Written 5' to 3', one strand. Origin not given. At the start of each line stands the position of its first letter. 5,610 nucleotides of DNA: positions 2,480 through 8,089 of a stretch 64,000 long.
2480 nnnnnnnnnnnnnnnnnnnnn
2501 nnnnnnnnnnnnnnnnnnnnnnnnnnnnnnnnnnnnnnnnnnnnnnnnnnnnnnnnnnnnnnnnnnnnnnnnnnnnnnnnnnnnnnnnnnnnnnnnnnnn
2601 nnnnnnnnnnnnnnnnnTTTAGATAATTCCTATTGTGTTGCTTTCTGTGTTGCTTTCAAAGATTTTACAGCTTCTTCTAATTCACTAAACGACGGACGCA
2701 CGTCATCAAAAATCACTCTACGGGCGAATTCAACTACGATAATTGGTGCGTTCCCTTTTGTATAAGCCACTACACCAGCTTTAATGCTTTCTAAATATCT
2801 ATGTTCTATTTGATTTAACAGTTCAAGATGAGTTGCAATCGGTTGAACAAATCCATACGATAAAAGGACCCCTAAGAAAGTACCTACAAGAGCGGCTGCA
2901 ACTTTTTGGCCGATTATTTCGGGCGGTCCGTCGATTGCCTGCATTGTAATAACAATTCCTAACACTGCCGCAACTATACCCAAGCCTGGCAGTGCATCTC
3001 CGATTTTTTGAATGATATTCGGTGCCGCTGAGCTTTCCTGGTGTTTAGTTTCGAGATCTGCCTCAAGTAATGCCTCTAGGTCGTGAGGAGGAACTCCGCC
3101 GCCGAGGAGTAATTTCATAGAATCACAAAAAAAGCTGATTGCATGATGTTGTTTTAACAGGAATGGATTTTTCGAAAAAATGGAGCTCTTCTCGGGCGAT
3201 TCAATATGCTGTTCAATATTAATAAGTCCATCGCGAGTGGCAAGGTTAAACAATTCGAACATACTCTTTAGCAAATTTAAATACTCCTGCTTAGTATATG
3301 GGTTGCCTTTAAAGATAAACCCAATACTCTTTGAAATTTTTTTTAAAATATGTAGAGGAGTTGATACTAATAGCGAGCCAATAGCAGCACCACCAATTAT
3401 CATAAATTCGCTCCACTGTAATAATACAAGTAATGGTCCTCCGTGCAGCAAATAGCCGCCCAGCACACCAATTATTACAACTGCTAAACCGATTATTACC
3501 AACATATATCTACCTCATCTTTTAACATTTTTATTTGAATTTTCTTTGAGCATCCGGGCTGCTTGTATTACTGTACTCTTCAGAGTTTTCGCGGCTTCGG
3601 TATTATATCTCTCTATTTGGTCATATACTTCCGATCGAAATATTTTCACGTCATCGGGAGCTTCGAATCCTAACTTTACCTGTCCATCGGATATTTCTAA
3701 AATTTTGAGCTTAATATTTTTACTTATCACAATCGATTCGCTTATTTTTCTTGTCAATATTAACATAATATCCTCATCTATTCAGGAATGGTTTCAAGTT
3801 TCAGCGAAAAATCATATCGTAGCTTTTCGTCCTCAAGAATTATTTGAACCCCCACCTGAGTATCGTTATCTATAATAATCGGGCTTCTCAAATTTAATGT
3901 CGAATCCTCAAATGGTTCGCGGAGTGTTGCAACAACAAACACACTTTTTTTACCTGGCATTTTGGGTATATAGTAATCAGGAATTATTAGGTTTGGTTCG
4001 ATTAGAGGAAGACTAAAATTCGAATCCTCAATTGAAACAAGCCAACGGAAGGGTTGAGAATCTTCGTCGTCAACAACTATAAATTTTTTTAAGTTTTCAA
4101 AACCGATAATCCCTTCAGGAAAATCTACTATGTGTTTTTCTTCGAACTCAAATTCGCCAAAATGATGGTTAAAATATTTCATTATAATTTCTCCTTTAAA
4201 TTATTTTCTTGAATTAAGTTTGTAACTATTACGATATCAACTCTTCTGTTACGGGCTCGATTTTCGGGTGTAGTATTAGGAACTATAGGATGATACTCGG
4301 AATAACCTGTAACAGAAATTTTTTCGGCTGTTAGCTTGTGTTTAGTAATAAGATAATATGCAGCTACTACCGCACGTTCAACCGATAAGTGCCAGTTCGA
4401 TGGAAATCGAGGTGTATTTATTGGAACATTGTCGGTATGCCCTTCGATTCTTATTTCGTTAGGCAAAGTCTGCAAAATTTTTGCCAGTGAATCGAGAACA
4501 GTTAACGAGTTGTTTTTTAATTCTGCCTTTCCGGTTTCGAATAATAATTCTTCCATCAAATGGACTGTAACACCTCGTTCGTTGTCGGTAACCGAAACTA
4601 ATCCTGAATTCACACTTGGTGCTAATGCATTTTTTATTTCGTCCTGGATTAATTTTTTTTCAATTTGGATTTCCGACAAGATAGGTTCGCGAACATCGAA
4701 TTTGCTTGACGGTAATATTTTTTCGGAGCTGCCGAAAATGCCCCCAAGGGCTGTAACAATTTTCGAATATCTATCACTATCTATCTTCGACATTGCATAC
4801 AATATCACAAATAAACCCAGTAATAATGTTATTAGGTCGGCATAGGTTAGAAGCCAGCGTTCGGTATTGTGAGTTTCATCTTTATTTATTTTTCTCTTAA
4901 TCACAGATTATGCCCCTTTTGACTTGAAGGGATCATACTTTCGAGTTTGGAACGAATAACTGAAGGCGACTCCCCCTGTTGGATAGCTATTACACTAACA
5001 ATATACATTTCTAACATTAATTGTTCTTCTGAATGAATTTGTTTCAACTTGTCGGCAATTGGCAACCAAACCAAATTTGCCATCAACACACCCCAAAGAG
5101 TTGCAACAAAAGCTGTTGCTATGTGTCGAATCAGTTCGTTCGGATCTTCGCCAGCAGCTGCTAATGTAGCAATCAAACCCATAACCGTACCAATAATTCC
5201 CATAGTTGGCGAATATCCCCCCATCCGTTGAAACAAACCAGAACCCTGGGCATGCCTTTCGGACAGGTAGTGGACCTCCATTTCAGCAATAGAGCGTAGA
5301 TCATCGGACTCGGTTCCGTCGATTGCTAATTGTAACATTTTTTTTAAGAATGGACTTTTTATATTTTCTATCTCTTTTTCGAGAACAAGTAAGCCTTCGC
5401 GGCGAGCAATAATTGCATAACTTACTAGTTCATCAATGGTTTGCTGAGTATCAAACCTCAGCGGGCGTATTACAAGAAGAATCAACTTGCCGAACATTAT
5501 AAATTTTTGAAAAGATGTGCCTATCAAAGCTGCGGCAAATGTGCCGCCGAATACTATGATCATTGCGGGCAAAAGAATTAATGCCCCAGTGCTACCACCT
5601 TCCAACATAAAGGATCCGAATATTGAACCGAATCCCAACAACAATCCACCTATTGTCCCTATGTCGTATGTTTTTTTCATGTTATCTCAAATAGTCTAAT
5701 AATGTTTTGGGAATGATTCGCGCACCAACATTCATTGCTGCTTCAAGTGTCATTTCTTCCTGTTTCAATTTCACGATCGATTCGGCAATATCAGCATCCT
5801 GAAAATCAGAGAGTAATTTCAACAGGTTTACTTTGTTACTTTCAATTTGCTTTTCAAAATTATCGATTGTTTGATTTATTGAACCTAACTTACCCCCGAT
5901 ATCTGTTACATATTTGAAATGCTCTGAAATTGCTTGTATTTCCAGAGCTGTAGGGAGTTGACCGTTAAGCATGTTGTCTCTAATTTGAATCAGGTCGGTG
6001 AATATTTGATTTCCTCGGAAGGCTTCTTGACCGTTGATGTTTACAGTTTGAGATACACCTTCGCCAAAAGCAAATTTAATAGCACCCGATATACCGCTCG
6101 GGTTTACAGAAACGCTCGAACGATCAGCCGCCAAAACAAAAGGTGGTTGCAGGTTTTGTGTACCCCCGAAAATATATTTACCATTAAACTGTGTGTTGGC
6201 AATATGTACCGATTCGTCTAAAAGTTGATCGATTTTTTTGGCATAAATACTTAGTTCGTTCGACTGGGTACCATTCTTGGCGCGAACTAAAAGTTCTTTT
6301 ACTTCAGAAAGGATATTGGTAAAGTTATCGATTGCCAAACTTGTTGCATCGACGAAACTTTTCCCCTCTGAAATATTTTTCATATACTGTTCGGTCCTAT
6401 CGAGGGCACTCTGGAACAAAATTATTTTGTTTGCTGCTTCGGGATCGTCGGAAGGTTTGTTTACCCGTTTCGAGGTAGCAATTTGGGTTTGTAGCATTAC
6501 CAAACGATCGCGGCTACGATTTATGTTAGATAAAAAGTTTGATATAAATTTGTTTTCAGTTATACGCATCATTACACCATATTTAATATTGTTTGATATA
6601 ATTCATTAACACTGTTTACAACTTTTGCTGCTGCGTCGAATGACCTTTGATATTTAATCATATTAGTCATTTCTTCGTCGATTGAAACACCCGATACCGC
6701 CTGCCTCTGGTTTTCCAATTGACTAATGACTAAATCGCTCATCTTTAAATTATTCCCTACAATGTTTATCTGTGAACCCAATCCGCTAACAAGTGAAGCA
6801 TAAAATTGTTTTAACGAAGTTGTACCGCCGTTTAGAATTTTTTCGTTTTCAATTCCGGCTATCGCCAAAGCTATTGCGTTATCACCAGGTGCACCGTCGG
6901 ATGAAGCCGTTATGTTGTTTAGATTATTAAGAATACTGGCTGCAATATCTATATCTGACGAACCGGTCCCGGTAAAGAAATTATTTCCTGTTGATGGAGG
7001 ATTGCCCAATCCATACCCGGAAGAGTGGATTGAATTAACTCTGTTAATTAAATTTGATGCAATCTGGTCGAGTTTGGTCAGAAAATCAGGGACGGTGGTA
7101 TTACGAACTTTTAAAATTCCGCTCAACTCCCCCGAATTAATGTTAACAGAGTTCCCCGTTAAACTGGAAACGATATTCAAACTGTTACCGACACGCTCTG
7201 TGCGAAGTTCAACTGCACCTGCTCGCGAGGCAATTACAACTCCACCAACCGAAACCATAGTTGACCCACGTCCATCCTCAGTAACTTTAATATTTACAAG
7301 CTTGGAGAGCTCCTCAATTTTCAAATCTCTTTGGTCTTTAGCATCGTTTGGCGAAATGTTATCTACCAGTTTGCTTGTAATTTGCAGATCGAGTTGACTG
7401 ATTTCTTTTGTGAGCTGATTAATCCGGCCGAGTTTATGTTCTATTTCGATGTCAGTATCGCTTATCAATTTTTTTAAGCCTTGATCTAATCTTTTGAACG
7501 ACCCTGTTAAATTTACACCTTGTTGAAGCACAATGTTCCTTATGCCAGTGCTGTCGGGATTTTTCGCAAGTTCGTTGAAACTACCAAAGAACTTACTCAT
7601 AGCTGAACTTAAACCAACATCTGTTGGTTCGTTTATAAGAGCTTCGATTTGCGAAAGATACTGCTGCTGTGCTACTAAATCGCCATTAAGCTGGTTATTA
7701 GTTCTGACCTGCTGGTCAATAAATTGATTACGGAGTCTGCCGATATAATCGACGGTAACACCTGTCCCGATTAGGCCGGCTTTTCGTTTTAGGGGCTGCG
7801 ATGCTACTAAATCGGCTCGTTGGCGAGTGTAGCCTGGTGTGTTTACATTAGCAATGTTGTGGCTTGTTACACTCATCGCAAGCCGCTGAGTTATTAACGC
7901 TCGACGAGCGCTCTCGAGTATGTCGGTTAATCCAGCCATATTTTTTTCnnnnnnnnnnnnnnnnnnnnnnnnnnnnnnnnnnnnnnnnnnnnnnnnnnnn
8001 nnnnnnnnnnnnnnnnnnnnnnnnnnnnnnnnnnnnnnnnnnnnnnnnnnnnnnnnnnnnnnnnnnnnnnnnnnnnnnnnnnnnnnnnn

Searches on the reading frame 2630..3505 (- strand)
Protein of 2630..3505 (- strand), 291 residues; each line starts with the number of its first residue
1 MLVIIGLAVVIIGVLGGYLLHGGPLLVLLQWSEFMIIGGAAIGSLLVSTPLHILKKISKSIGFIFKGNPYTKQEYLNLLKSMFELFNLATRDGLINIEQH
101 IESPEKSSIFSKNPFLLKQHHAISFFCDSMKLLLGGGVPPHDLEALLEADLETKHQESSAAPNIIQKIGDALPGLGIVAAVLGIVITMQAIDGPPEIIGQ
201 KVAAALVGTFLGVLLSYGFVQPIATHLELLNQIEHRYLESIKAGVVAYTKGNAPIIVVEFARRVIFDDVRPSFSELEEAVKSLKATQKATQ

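Call 3: search_protein_families(library=pfam, proteins=[window:2630-3505:-], max_evalue=0.01)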
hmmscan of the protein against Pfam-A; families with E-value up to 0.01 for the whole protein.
window:2630-3505:- (291 aa): 2 families
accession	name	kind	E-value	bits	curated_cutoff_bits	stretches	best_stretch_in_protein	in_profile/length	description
PF20560.3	MotA_N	-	6.3e-26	90.9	27.3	1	4-93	1-91/91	Motility protein A N-terminal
PF01618.21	MotA_ExbB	-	6.3e-12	45.8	22.9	1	129-235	13-122/127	MotA/TolQ/ExbB proton channel family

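Call 4: search_protein_families(library=ncbifam, proteins=[window:2630-3505:-], max_evalue=0.01)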
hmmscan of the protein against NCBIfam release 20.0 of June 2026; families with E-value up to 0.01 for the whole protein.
window:2630-3505:- (291 aa): 7 families
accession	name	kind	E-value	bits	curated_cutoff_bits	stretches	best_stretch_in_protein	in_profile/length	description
TIGR03818.1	MotA1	equivalog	6.4e-105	350.3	303.8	1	1-281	1-281/282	flagellar motor stator protein MotA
NF006583.0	PRK09109.1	equivalog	2.2e-28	99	237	1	2-257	4-237/246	flagellar motor protein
NF005997.1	PRK08124.1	equivalog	5.4e-26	91.1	340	1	3-259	5-240/259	flagellar motor stator protein MotA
NF006284.1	PRK08456.1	equivalog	4.7e-20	71.8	380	1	3-254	5-234/252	flagellar motor stator protein MotA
NF005383.1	PRK06926.1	equivalog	3.3e-18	65.6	394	1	3-257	12-242/271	flagellar motor protein MotP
NF006527.0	PRK08990.1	equivalog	2.1e-14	53.5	341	1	4-266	6-243/254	flagellar motor protein PomA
NF005237.0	PRK06743.1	equivalog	1.8e-11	43.8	373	1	3-239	26-237/277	flagellar motor protein MotP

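Call 69: find_homologous_proteins(query=window:2630-3505:-, max_evalue=1e-30)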
Query window:2630-3505:- (291 aa): 7996 proteins with E <= 1e-30 among 8000 candidates; the best 120 are listed.
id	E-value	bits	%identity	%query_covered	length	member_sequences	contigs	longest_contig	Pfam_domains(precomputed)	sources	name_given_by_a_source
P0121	2.1e-182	622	100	100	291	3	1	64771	PF01618.22,PF20560.4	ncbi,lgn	-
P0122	1.7e-169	580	91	95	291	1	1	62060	PF01618.22,PF20560.4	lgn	-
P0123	9.7e-139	479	75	98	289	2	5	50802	PF01618.22,PF20560.4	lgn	-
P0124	2.0e-137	475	74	98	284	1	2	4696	PF01618.22,PF20560.4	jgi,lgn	jgi:chemotaxis protein MotA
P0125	2.9e-137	474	75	98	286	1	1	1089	PF01618.22,PF20560.4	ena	-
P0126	4.4e-137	474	74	98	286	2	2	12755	PF01618.22,PF20560.4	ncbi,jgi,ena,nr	ncbi:MAG TPA: flagellar motor stator protein MotA [Bacteroidota bacterium]|nr:flagellar motor stator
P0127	1.6e-136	472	74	98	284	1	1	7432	PF01618.22,PF20560.4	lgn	-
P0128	6.9e-136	470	73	98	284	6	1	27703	PF01618.22,PF20560.4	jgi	jgi:chemotaxis protein MotA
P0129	1.2e-135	469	73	98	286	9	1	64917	PF01618.22,PF20560.4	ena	-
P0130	1.4e-135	469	73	98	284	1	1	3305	PF01618.22,PF20560.4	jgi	jgi:chemotaxis protein MotA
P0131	1.6e-135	469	73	98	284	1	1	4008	PF01618.22,PF20560.4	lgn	-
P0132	1.7e-135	469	75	98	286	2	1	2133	PF01618.22,PF20560.4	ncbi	-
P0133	2.3e-135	468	74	98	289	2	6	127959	PF01618.22,PF20560.4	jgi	jgi:chemotaxis protein MotA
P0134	2.3e-135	468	74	98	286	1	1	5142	PF01618.22,PF20560.4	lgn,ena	-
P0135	4.4e-135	467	73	98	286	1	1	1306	PF01618.22,PF20560.4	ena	-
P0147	5.5e-133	460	70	100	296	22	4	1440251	PF01618.22,PF20560.4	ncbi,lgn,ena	-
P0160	2.8e-131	455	72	99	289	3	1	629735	PF01618.22,PF20560.4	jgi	jgi:chemotaxis protein MotA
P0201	3.5e-127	441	67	99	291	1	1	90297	PF01618.22,PF20560.4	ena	-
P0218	1.5e-126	439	68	93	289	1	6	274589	PF01618.22,PF20560.4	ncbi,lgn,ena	-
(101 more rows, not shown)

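Call 70: find_encoding_contigs(protein=P0147, flank=4000, max_places=1)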
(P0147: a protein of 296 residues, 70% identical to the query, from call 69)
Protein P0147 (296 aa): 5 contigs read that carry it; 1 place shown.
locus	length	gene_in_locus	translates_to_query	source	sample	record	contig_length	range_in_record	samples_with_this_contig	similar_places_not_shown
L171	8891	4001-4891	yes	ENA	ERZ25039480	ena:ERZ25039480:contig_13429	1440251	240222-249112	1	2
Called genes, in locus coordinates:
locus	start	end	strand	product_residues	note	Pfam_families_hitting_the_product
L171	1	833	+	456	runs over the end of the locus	PF00460:Flg_bb_rod, PF22638:FlgK_D1, PF06429:Flg_bbr_C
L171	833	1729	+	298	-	PF00669:Flagellin_N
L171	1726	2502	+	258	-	PF20560:MotA_N, PF01618:MotA_ExbB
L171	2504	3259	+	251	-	PF13677:MotB_plug, PF00691:OmpA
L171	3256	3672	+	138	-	PF02623:FliW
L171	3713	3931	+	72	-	PF02599:CsrA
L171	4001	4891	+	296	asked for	PF20560:MotA_N, PF01618:MotA_ExbB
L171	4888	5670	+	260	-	PF13677:MotB_plug, PF00691:OmpA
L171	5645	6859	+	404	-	PF00072:Response_reg, PF13487:HD_5, PF01966:HD (faint)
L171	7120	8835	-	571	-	PF00571:CBS (faint), PF00512:HisKA (faint), PF02518:HATPase_c, PF00072:Response_reg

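Call 71: find_encoding_contigs(protein=P0160, flank=4000, max_places=1)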
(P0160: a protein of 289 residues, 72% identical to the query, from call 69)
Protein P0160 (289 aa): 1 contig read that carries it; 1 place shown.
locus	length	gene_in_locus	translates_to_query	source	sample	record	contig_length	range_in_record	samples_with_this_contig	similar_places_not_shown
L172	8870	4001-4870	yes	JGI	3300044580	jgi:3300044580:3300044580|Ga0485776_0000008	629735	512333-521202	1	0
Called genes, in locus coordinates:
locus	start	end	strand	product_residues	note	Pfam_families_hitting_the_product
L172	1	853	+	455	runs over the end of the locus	PF00460:Flg_bb_rod (weak), PF22638:FlgK_D1, PF06429:Flg_bbr_C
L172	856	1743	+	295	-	PF00669:Flagellin_N, PF00700:Flagellin_C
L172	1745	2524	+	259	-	PF20560:MotA_N, PF01618:MotA_ExbB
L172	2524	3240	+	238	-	PF13677:MotB_plug, PF00691:OmpA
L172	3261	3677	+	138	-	PF02623:FliW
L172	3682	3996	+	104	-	PF02599:CsrA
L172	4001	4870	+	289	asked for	PF20560:MotA_N, PF01618:MotA_ExbB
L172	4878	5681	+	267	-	PF13677:MotB_plug, PF00691:OmpA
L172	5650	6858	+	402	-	PF00072:Response_reg, PF13487:HD_5, PF01966:HD (weak)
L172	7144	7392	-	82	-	-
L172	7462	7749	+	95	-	-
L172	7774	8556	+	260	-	PF06300:Tsp45I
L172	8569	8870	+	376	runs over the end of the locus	PF03602:Cons_hypoth95 (faint), PF01555:N6_N4_Mtase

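Call 72: find_encoding_contigs(protein=P0201, flank=4000, max_places=1)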
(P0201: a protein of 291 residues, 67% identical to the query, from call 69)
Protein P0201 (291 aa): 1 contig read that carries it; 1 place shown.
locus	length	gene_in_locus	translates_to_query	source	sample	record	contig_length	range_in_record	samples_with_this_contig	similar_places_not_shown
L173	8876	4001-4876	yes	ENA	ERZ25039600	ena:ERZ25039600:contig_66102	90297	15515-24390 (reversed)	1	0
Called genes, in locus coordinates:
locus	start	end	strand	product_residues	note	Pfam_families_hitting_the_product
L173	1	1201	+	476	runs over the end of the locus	PF00460:Flg_bb_rod (weak), PF22638:FlgK_D1, PF06429:Flg_bbr_C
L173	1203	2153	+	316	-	PF00669:Flagellin_N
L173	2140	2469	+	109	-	-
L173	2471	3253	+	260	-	PF20560:MotA_N, PF01618:MotA_ExbB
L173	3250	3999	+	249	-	PF13677:MotB_plug, PF00691:OmpA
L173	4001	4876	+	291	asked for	PF20560:MotA_N, PF01618:MotA_ExbB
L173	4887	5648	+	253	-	PF13677:MotB_plug, PF00691:OmpA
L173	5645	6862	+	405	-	PF00072:Response_reg, PF13487:HD_5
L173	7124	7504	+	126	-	-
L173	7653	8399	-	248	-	PF13428:TPR_14 (faint), PF14559:TPR_19 (faint), PF13431:TPR_17 (faint)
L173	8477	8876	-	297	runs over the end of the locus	PF13518:HTH_28 (weak), PF13565:HTH_32, PF00665:rve, PF13683:rve_3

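Call 73: find_encoding_contigs(protein=P0218, flank=4000, max_places=1)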
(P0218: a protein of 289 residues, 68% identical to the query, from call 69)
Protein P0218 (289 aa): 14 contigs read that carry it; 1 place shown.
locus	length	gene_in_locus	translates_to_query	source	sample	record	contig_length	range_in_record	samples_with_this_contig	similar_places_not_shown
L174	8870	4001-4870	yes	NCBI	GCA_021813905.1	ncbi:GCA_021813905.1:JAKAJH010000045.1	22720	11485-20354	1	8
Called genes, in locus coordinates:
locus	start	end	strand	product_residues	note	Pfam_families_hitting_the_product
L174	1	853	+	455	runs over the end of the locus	PF22638:FlgK_D1, PF06429:Flg_bbr_C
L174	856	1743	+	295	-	PF00669:Flagellin_N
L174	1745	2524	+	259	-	PF20560:MotA_N (weak), PF01618:MotA_ExbB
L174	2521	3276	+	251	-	PF13677:MotB_plug, PF00691:OmpA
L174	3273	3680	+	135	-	PF02623:FliW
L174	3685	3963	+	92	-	PF02599:CsrA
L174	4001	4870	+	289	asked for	PF20560:MotA_N, PF01618:MotA_ExbB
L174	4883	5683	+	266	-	PF13677:MotB_plug, PF00691:OmpA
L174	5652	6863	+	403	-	PF00072:Response_reg, PF13487:HD_5, PF01966:HD (weak)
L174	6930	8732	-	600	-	PF00501:AMP-binding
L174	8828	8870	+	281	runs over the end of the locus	-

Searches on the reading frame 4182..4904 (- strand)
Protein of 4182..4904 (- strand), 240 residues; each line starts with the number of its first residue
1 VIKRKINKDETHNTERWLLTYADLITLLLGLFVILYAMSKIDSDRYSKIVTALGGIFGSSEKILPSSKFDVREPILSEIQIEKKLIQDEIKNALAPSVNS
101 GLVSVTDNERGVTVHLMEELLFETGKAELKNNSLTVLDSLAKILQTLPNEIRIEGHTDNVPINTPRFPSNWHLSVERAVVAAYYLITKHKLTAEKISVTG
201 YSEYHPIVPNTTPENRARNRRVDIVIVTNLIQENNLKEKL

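Call 3: search_protein_families(library=pfam, proteins=[window:4182-4904:-], max_evalue=0.01)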
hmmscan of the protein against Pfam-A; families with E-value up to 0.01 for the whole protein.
window:4182-4904:- (240 aa): 2 families
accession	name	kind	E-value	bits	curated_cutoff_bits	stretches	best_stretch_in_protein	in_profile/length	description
PF00691.25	OmpA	-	8.6e-19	68.2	27.2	1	121-220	1-98/98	OmpA family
PF13677.11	MotB_plug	-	7.8e-18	64.2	24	1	4-55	2-56/58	Membrane MotB of proton-channel complex MotA/MotB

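Call 4: search_protein_families(library=ncbifam, proteins=[window:4182-4904:-], max_evalue=0.01)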
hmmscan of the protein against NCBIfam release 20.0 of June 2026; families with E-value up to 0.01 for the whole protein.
window:4182-4904:- (240 aa): 39 families (the best 25 are shown)
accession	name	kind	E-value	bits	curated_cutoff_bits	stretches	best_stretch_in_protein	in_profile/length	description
NF006541.1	PRK09038.1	equivalog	2e-62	211.1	283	2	84-229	107-251/253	flagellar motor protein MotD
NF006508.0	PRK08944.1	subfamily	2.6e-51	174.7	259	2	87-234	148-295/304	MotB family protein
NF005831.1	PRK07734.1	equivalog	2.3e-49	168.4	301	1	3-227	4-249/250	flagellar motor protein MotB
NF005382.1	PRK06925.1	equivalog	7.9e-49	166.9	264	1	18-227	1-224/225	flagellar motor protein MotS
NF005195.1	PRK06667.1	equivalog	1.5e-43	149.3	300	1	6-229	4-238/241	flagellar motor protein MotB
NF005236.0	PRK06742.1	equivalog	1.1e-39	136.2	312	1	10-226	5-223/225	flagellar motor protein MotS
TIGR03350.1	type_VI_ompA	equivalog_domain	3.4e-36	124.2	139.8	1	90-226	2-137/137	type VI secretion system protein TssL, long form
NF005444.0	PRK07033.1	equivalog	7.4e-36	124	520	1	86-230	282-425/438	DotU family type VI secretion system protein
NF006285.1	PRK08457.1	equivalog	1.5e-29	103.5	250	1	2-233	2-237/253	flagellar motor protein MotB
NF053611.1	YiaD_Gzip_OmpA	equivalog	1.1e-26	93.8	175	1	88-226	72-206/206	YiaD family glycine zipper/OmpA-like lipoprotein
NF005999.0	PRK08126.1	subfamily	1.9e-24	86.3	571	1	87-227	292-431/432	hypothetical protein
NF004651.0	PRK05996.1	equivalog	4.9e-23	82.3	342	1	82-227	277-420/424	MotB family protein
NF006548.1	PRK09041.1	equivalog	5.1e-23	81.7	277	2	120-238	168-285/287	flagellar motor protein MotB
NF006543.0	PRK09039.1-2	equivalog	3.8e-22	79.5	305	1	118-224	232-345/350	peptidoglycan -binding protein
NF006542.0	PRK09039.1-1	equivalog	2.2e-21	76.5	388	1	118-224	507-622/627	peptidoglycan -binding protein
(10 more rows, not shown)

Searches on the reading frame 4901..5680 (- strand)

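Call 3: search_protein_families(library=pfam, proteins=[window:4901-5680:-], max_evalue=0.01)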
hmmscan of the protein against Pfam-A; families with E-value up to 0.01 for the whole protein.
window:4901-5680:- (259 aa): 2 families
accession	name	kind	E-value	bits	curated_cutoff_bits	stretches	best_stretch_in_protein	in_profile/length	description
PF01618.21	MotA_ExbB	-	8.8e-27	93.8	22.9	1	105-224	3-126/127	MotA/TolQ/ExbB proton channel family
PF20560.3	MotA_N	-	6.8e-08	33.1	27.3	1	11-87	2-79/91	Motility protein A N-terminal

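Call 4: search_protein_families(library=ncbifam, proteins=[window:4901-5680:-], max_evalue=0.01)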
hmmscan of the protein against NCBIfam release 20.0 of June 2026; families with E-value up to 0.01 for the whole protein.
window:4901-5680:- (259 aa): 8 families
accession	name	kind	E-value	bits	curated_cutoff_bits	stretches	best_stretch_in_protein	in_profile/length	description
NF006583.0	PRK09109.1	equivalog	6.9e-68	228.4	237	1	6-249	2-244/246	flagellar motor protein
NF005997.1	PRK08124.1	equivalog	1.1e-59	201.5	340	1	6-255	2-251/259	flagellar motor stator protein MotA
NF006527.0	PRK08990.1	equivalog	4.7e-48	163.7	341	1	6-256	2-248/254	flagellar motor protein PomA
NF005383.1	PRK06926.1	equivalog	6.6e-48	163.1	394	1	3-255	2-255/271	flagellar motor protein MotP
NF006284.1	PRK08456.1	equivalog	7.3e-42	143.3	380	1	6-254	2-249/252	flagellar motor stator protein MotA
NF005237.0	PRK06743.1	equivalog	5.8e-29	101.3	373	1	2-250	15-265/277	flagellar motor protein MotP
TIGR03818.1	MotA1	equivalog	8.7e-28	97.2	303.8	1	10-242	4-257/282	flagellar motor stator protein MotA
TIGR02805.1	exbB2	equivalog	0.0033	17.6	135.35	1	149-201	57-113/138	TonB-system energizer ExbB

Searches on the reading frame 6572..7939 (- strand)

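Call 45: search_protein_families(library=pfam, proteins=[window:6572-7939:-], max_evalue=0.00001)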
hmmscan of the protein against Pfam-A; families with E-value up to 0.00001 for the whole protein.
window:6572-7939:- (455 aa): 3 families
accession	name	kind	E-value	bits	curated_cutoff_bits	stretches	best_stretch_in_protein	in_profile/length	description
PF22638.1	FlgK_D1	-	1.3e-50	172.6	28.6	1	95-322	1-233/233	Flagellar hook-associated protein FlgK helical domain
PF06429.18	Flg_bbr_C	-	8.5e-14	51.2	23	1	415-454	7-46/46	Flagellar basal body rod FlgEFG protein C-terminal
PF00460.25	Flg_bb_rod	-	4.2e-09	36.6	20.7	1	8-38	1-31/31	Flagella basal body rod protein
